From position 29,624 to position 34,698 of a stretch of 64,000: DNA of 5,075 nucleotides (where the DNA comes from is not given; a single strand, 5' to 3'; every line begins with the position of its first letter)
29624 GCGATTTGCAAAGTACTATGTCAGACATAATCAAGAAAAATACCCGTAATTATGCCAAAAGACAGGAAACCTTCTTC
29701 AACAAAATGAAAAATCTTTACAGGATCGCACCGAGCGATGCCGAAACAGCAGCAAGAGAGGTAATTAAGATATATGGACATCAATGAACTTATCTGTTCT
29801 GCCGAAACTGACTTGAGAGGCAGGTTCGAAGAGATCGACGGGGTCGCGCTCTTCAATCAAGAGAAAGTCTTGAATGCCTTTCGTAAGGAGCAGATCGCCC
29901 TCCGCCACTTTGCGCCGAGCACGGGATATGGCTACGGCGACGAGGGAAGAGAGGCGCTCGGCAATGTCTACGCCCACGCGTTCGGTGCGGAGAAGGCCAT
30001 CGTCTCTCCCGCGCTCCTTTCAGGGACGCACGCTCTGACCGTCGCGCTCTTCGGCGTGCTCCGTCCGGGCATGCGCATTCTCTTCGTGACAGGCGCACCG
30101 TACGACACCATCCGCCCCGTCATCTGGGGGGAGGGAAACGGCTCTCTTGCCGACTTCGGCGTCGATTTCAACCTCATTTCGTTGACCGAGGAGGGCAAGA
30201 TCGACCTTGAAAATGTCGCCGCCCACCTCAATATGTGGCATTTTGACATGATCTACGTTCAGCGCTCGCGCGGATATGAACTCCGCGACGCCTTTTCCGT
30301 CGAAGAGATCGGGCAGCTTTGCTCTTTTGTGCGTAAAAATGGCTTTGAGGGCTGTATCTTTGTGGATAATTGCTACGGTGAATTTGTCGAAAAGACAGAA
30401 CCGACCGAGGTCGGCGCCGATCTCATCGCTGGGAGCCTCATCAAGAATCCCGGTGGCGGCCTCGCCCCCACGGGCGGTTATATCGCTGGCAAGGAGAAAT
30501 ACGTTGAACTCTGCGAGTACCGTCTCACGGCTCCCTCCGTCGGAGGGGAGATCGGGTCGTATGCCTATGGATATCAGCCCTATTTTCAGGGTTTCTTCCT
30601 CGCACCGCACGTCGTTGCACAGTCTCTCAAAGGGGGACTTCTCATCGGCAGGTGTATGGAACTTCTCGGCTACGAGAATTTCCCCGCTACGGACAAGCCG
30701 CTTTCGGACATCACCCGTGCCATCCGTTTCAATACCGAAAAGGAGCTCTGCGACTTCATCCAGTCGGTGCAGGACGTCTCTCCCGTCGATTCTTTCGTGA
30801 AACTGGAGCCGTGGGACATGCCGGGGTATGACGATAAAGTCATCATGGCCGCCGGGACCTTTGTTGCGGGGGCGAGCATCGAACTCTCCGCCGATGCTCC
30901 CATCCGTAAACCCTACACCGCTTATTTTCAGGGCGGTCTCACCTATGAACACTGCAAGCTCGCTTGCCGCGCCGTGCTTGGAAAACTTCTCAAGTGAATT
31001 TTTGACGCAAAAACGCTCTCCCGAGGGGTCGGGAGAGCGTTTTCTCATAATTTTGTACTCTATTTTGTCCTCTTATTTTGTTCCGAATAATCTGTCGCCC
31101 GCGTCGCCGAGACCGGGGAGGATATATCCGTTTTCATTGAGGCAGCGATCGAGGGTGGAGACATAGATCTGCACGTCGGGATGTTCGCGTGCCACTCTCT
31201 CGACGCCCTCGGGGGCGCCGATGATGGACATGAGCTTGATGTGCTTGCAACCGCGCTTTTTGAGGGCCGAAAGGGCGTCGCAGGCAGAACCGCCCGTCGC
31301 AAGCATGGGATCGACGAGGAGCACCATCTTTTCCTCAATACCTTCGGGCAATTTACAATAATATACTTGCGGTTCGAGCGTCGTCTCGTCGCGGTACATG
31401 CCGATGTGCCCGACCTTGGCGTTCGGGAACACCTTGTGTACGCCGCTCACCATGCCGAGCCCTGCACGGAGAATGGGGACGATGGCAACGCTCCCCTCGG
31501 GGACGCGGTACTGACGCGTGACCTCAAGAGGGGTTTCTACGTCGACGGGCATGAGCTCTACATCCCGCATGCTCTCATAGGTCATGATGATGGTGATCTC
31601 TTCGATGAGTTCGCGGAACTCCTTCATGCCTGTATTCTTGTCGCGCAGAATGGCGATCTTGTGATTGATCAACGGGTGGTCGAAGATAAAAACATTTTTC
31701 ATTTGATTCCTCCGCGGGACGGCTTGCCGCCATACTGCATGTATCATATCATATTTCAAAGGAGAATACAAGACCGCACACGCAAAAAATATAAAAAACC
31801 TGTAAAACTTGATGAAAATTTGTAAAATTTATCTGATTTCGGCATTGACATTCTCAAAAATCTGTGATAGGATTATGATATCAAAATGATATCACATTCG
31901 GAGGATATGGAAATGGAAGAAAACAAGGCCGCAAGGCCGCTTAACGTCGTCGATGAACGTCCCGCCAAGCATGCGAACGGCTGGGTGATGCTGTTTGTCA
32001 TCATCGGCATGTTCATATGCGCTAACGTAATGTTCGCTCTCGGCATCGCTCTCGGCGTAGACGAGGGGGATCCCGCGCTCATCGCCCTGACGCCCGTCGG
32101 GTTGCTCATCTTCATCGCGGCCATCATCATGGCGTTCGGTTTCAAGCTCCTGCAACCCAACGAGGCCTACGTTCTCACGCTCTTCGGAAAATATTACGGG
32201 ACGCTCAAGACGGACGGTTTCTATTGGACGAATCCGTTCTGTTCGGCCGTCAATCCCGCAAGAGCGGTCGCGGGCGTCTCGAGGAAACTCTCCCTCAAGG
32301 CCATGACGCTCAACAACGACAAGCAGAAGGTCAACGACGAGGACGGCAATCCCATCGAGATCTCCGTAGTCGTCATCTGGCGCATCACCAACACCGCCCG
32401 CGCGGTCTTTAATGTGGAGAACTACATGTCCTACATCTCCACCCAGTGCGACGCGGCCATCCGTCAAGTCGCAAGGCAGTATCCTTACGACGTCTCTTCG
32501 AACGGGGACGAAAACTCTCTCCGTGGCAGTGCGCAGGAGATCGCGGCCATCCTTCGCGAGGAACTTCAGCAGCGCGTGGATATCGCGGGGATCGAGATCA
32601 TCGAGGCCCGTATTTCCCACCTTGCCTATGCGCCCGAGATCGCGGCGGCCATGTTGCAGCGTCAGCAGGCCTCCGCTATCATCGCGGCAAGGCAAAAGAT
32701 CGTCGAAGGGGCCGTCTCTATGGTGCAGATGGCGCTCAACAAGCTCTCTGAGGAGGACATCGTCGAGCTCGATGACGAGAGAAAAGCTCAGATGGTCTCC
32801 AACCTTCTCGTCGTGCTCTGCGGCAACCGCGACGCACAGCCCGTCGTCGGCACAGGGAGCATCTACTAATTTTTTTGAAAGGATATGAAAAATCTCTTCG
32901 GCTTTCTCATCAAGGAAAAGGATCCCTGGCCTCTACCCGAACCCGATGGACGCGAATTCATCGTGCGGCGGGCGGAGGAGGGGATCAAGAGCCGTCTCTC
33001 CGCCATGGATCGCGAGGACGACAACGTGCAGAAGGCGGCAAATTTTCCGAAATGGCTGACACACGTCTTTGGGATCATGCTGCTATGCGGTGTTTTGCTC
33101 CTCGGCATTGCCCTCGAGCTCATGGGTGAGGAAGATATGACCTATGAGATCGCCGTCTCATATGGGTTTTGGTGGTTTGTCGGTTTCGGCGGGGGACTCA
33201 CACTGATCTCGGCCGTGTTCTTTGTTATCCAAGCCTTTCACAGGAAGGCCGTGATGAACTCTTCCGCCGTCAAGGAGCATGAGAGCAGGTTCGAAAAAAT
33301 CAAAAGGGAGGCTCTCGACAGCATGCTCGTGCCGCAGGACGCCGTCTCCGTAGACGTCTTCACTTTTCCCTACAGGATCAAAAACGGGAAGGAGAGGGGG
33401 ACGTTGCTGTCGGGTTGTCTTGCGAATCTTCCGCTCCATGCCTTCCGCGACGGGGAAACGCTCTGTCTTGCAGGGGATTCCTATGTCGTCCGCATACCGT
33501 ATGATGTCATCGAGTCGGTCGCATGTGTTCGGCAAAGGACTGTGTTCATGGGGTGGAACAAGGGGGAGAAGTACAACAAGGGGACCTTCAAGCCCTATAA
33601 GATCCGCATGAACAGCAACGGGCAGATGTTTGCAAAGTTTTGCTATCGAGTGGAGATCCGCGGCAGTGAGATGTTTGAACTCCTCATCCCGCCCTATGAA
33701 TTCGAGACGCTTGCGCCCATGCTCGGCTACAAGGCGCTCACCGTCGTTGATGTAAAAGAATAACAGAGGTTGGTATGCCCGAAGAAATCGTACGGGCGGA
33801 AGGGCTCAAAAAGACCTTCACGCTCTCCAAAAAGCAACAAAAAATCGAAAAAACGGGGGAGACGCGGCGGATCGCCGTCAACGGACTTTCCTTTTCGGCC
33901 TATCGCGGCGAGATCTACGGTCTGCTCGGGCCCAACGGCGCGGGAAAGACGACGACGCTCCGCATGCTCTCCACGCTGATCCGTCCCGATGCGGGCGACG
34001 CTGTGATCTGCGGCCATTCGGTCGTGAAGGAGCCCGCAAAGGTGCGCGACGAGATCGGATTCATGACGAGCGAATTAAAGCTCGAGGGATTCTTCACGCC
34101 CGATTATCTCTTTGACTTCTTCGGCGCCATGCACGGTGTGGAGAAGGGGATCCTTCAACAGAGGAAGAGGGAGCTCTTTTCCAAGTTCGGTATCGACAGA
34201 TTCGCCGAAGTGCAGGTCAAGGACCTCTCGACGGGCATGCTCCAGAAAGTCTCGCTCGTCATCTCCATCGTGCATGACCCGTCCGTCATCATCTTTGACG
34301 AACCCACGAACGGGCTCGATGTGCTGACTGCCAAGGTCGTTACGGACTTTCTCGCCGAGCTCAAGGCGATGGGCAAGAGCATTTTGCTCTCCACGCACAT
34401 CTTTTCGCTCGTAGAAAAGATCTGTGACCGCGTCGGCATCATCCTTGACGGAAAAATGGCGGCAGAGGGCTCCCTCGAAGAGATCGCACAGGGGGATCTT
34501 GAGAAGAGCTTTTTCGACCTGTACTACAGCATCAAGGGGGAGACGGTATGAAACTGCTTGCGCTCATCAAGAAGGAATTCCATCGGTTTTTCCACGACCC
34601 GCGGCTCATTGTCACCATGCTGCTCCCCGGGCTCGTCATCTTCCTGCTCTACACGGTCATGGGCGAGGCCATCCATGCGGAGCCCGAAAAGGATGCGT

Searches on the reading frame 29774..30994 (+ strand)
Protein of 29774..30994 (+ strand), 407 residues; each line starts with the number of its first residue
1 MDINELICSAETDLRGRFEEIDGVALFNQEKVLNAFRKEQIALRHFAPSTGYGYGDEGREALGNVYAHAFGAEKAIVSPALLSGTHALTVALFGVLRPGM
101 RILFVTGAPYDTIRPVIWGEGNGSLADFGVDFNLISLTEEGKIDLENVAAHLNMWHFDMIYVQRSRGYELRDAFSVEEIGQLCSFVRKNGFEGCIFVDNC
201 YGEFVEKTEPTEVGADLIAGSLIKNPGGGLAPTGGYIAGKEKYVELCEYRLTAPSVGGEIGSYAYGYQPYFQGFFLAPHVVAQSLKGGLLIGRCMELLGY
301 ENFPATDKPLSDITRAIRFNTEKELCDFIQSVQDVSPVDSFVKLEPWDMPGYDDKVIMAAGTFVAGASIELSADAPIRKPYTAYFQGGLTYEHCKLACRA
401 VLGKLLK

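Call 50: search_protein_families(library=pfam, proteins=[window:29774-30994:+], max_evalue=0.00001)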
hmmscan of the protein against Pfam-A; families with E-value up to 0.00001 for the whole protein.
window:29774-30994:+ (407 aa): 1 family
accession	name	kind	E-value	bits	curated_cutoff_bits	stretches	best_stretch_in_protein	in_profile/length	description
PF06838.17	Met_gamma_lyase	-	2.4e-162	540.6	24.2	1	5-404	3-403/405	Methionine gamma-lyase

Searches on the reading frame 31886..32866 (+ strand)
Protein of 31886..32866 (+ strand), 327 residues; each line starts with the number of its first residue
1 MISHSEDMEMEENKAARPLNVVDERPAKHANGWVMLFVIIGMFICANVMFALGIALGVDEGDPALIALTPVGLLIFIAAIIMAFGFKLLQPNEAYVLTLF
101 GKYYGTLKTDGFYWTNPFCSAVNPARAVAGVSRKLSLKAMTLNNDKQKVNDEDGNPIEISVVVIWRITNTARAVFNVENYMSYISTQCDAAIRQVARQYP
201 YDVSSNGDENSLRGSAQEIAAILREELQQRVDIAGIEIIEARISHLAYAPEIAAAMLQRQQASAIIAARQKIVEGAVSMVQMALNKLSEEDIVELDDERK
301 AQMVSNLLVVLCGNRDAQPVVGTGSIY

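Call 50: search_protein_families(library=pfam, proteins=[window:31886-32866:+], max_evalue=0.00001)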
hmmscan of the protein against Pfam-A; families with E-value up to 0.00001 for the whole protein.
window:31886-32866:+ (327 aa): 1 family
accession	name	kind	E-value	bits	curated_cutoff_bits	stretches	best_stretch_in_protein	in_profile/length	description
PF01145.31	Band_7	-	9.8e-28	97.8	23.6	1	90-274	4-173/176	SPFH domain / Band 7 family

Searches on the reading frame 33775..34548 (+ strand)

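Call 50: search_protein_families(library=pfam, proteins=[window:33775-34548:+], max_evalue=0.00001)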
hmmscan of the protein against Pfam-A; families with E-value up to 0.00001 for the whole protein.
window:33775-34548:+ (258 aa): 2 families
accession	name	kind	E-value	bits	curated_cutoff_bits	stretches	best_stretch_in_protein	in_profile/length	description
PF00005.33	ABC_tran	-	2e-25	90.4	25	1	36-179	2-137/137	ABC transporter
PF13304.12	AAA_21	-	1.4e-11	45.5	27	1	145-209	232-299/304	AAA domain, putative AbiEii toxin, Type IV TA system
